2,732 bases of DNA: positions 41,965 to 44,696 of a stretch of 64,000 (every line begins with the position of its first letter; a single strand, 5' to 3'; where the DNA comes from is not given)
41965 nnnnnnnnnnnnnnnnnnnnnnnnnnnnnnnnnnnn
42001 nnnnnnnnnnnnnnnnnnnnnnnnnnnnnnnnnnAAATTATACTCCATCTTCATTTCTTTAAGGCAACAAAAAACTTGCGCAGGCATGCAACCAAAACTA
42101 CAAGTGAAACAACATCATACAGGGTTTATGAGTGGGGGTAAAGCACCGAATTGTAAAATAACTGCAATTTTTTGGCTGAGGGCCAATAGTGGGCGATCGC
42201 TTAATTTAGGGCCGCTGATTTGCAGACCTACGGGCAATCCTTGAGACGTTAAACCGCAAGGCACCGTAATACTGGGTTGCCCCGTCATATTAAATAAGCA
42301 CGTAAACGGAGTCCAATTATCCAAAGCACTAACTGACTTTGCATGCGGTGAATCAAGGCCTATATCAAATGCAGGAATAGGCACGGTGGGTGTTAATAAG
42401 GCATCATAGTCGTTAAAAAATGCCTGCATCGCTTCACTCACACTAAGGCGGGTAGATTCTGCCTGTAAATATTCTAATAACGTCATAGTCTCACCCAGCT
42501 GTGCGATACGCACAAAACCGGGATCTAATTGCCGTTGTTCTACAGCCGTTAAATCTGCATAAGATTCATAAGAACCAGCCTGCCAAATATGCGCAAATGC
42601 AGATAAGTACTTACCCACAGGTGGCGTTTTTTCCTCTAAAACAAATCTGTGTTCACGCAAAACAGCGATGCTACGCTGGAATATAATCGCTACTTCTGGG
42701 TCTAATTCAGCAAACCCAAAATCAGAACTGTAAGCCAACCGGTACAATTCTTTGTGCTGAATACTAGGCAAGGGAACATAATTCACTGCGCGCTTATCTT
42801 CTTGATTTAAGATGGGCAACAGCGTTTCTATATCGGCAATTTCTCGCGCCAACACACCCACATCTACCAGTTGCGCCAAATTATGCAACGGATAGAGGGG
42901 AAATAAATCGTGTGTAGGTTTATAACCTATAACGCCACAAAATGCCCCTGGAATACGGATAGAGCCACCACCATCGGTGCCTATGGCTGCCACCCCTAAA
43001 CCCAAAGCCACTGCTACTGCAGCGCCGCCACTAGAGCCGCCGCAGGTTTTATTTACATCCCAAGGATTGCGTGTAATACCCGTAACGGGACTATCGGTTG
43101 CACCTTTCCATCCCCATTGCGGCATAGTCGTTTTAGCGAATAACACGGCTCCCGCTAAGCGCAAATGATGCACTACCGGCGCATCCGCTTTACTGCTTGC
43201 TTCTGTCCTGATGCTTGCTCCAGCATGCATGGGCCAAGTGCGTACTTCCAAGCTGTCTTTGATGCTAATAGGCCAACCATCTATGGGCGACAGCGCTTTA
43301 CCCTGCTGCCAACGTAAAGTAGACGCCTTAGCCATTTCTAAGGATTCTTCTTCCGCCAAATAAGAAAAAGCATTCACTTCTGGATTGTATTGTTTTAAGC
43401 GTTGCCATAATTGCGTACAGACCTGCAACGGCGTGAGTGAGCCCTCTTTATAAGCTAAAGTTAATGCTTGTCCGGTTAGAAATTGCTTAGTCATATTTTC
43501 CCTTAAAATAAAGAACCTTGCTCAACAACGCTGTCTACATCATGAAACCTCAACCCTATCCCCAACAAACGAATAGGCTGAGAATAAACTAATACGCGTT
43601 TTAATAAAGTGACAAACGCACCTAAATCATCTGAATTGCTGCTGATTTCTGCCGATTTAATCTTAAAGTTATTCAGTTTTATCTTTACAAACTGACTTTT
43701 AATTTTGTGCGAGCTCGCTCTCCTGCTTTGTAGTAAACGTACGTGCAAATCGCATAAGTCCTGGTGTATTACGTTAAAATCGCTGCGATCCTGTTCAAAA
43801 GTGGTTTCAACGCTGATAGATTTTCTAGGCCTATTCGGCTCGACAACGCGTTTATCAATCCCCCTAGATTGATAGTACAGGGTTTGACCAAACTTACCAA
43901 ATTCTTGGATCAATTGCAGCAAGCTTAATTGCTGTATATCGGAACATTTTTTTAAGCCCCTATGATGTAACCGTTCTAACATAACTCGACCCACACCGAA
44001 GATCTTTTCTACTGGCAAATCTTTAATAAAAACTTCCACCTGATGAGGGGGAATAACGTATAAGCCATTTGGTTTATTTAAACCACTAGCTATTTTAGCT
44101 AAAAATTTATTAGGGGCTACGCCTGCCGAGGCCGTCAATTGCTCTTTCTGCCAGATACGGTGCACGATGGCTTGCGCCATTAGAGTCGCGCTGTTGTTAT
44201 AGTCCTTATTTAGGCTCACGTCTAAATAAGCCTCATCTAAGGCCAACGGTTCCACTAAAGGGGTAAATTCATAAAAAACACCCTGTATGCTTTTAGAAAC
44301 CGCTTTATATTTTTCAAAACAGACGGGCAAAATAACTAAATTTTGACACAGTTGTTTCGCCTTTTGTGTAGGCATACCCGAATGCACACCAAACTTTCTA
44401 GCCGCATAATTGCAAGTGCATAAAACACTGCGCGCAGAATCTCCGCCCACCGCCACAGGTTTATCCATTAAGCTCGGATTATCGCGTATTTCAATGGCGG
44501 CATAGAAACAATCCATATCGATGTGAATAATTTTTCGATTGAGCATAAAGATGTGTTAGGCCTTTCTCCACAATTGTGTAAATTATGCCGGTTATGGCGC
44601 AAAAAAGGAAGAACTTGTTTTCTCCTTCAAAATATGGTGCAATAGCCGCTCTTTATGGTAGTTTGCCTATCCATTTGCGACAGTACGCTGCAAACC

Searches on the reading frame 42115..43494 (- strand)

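Call 36: search_protein_families(library=pfam, proteins=[window:42115-43494:-], max_evalue=0.00001)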
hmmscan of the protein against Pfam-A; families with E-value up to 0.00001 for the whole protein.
window:42115-43494:- (459 aa): 1 family
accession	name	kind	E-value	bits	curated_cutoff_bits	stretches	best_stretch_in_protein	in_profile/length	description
PF01425.27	Amidase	-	1.5e-96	324.6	27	1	27-437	4-445/445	Amidase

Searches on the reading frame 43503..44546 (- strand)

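Call 36: search_protein_families(library=pfam, proteins=[window:43503-44546:-], max_evalue=0.00001)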
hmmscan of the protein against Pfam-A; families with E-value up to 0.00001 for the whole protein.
window:43503-44546:- (347 aa): 3 families
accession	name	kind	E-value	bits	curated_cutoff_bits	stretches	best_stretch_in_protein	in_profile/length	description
PF00817.25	IMS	-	2.1e-47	161.2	23.2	1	9-154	1-147/148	impB/mucB/samB family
PF21999.2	IMS_HHH_1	-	2.7e-13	50.6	27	1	184-231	5-53/53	DNA polymerase-iota, thumb domain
PF11799.13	IMS_C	-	4.1e-07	30.8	20.7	1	241-333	1-97/109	impB/mucB/samB family C-terminal domain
